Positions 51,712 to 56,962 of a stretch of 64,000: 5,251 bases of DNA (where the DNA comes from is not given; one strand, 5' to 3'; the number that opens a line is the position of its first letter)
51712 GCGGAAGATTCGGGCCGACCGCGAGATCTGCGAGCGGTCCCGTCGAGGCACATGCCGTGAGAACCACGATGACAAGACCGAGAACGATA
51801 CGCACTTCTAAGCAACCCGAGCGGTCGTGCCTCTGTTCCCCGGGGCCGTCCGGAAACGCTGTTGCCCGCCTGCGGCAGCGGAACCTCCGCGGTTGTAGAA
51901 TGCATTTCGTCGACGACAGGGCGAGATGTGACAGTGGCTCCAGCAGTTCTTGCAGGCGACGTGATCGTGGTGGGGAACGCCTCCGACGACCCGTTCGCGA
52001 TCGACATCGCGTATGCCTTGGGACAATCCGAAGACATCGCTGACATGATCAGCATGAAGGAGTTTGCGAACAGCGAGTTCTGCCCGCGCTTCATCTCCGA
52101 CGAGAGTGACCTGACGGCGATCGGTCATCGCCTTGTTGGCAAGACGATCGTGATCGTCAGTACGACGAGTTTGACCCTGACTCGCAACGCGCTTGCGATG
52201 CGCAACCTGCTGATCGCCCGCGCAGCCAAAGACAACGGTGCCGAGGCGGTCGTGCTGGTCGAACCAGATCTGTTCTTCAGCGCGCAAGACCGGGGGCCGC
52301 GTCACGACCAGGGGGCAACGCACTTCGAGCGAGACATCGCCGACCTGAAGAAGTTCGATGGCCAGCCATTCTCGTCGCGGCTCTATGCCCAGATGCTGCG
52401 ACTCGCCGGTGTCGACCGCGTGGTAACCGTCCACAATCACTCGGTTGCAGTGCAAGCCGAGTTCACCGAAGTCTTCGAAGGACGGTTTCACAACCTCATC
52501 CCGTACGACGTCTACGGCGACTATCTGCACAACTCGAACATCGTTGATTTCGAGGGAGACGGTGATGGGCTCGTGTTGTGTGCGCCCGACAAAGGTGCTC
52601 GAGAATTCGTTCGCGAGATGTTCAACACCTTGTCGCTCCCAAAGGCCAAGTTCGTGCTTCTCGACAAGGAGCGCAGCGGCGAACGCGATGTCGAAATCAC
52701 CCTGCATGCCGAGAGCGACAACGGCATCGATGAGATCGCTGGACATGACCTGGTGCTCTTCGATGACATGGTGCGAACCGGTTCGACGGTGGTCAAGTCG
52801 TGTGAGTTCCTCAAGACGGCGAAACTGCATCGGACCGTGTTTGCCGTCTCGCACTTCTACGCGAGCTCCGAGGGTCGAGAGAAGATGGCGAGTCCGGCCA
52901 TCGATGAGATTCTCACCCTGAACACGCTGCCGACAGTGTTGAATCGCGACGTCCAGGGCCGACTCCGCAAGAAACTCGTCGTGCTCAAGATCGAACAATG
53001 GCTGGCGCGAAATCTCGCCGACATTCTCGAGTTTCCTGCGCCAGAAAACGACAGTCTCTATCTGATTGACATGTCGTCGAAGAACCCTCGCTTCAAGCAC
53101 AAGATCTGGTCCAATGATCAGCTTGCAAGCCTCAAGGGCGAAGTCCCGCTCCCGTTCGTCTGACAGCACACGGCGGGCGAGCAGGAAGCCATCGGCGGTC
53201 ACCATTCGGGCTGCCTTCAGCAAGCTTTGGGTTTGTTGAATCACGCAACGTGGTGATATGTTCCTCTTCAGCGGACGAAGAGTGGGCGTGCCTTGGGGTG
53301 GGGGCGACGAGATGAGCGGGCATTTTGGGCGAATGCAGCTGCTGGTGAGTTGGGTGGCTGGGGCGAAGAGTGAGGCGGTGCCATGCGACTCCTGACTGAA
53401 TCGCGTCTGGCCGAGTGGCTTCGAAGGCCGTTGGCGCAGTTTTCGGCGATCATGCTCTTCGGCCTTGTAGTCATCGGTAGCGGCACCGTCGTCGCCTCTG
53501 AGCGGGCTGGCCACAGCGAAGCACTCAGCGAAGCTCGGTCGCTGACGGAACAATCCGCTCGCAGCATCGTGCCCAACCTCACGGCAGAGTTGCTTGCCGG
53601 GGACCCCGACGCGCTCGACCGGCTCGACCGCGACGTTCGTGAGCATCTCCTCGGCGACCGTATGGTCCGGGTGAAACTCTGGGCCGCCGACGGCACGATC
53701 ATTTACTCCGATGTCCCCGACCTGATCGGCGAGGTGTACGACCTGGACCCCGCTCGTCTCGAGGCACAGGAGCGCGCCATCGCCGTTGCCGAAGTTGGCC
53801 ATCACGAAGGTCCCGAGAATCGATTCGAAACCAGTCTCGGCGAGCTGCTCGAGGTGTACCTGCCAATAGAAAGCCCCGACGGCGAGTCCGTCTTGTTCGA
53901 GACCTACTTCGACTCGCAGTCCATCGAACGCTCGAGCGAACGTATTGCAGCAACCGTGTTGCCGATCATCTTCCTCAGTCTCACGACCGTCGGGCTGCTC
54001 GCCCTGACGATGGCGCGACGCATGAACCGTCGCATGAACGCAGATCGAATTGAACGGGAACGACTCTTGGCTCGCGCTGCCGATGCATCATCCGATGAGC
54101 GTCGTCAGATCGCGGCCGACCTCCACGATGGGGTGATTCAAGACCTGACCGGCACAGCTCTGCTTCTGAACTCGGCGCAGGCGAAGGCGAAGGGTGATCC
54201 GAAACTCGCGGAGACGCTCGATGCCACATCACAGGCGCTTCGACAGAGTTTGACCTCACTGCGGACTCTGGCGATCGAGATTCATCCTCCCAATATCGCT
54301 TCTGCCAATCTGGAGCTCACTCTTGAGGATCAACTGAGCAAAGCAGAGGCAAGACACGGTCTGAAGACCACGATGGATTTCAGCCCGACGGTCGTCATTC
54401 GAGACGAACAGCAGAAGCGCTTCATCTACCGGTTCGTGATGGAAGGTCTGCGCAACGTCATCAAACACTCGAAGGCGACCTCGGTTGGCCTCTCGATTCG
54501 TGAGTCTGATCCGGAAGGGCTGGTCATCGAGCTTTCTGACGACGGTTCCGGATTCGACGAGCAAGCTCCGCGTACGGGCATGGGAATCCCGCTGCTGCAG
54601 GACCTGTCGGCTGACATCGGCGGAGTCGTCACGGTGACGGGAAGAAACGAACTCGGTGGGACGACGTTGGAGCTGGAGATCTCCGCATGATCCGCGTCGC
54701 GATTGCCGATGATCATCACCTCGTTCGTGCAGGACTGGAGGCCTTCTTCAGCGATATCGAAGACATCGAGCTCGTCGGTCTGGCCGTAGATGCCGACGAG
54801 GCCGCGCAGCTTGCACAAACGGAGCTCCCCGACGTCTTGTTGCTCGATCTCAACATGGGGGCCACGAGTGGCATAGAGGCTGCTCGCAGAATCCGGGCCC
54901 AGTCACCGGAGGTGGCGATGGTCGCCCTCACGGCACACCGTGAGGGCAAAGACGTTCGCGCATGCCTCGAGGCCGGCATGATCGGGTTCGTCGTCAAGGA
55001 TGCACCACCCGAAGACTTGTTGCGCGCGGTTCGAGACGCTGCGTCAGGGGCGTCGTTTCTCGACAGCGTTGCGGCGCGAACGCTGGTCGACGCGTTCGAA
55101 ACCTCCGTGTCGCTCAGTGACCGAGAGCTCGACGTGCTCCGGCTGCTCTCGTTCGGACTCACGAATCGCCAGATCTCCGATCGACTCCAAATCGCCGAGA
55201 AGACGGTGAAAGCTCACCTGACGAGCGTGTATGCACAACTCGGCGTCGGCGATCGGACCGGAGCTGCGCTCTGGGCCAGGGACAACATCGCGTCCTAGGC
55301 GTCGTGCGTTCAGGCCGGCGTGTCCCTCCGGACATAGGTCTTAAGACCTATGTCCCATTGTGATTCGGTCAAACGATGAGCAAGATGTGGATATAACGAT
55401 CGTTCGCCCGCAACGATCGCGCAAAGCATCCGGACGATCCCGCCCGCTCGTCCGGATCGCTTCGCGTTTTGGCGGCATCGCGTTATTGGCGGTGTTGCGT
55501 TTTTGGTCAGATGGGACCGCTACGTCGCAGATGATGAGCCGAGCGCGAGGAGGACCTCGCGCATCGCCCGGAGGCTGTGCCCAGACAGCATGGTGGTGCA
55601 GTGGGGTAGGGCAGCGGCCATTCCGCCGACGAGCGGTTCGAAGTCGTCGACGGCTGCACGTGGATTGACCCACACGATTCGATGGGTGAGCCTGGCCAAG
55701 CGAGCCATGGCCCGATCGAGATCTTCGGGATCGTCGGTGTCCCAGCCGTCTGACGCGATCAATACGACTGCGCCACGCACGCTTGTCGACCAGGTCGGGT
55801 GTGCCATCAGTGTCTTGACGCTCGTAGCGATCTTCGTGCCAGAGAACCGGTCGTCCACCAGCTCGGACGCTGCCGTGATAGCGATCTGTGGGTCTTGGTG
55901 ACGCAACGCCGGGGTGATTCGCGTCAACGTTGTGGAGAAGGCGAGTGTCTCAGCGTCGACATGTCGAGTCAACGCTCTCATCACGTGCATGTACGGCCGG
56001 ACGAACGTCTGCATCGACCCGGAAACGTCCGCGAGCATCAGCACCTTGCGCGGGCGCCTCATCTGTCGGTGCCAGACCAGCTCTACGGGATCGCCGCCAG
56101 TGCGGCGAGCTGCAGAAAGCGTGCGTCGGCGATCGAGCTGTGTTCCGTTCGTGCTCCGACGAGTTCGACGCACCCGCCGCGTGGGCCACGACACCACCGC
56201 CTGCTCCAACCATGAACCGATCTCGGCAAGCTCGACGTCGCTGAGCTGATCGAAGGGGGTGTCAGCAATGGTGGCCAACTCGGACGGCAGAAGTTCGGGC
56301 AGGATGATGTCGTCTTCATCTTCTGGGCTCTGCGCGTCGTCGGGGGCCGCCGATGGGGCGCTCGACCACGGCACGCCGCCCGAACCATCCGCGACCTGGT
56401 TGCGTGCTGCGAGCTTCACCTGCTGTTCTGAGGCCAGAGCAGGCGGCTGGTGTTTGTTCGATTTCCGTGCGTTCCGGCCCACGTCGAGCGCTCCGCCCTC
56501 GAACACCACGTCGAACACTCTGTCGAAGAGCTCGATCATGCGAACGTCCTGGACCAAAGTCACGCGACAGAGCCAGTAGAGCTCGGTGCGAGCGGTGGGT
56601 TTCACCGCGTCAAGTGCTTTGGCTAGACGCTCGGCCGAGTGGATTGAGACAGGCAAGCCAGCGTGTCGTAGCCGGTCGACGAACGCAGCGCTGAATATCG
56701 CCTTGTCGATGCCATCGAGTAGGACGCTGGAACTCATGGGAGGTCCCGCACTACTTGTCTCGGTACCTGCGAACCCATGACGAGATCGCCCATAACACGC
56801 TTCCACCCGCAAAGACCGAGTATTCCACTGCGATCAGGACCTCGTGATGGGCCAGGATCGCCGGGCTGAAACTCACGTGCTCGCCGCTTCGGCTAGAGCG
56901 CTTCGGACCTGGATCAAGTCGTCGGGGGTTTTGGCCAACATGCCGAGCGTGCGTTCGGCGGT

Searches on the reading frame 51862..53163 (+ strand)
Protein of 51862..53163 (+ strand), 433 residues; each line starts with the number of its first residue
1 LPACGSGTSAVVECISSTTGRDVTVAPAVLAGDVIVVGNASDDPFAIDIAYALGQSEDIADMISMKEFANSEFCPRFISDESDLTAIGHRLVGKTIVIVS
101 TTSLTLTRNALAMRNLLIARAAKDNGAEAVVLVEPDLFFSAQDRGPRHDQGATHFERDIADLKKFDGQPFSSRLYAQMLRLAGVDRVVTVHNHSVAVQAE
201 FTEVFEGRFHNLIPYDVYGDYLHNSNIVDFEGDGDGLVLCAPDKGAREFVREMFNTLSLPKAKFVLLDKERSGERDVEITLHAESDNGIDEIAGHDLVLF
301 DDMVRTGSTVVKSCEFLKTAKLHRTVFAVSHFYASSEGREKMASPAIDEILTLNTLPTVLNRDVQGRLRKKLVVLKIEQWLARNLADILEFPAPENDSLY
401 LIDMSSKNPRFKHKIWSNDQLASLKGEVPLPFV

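Call 59: search_protein_families(library=pfam, proteins=[window:51862-53163:+], max_evalue=0.0001)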
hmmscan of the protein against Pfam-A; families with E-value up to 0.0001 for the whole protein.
window:51862-53163:+ (433 aa): 2 families
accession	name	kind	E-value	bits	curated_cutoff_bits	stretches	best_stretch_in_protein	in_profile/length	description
PF00156.33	Pribosyltran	-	1.1e-09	38.3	26.3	1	236-340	30-133/158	Phosphoribosyl transferase domain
PF13793.12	Pribosyltran_N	-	8.1e-05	22.9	25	0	75-147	30-99/117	N-terminal domain of ribose phosphate pyrophosphokinase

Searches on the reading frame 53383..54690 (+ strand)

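Call 59: search_protein_families(library=pfam, proteins=[window:53383-54690:+], max_evalue=0.0001)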
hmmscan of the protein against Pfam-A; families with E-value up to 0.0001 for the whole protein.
window:53383-54690:+ (435 aa): 2 families
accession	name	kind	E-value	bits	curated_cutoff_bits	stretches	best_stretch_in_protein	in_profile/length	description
PF07730.19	HisKA_3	-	7.5e-13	49.3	24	1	239-303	1-66/68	Histidine kinase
PF02518.31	HATPase_c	-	7e-08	33.3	26.4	1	345-433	3-107/111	Histidine kinase-, DNA gyrase B-, and HSP90-like ATPase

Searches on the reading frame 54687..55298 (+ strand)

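Call 59: search_protein_families(library=pfam, proteins=[window:54687-55298:+], max_evalue=0.0001)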
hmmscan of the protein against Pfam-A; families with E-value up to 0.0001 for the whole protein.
window:54687-55298:+ (203 aa): 2 families
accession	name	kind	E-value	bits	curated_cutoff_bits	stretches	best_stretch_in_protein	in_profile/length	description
PF00072.30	Response_reg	-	8.9e-25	87.5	30.2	1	4-116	1-111/111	Response regulator receiver domain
PF00196.25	GerE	-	4.8e-18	65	23.5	1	142-197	2-57/57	Bacterial regulatory proteins, luxR family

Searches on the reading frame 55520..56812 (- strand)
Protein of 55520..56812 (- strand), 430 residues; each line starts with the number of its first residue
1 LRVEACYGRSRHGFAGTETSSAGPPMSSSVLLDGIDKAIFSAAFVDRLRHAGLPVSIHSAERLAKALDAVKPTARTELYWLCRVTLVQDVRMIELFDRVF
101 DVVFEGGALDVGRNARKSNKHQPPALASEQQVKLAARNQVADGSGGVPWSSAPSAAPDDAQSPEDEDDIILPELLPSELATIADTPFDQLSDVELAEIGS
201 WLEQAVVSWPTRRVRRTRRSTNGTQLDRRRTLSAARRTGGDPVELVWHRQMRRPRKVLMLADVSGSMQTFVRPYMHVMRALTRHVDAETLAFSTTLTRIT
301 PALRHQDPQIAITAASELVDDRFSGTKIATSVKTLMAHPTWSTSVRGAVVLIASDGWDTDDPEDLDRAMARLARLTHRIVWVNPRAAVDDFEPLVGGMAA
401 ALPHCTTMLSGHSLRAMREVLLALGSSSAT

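Call 59: search_protein_families(library=pfam, proteins=[window:55520-56812:-], max_evalue=0.0001)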
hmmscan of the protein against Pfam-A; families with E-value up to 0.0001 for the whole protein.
window:55520-56812:- (430 aa): 1 family
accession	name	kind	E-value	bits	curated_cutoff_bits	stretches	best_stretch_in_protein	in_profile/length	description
PF05762.20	VWA_CoxE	-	4.9e-53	180.3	26.4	1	200-416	3-221/222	VWA domain containing CoxE-like protein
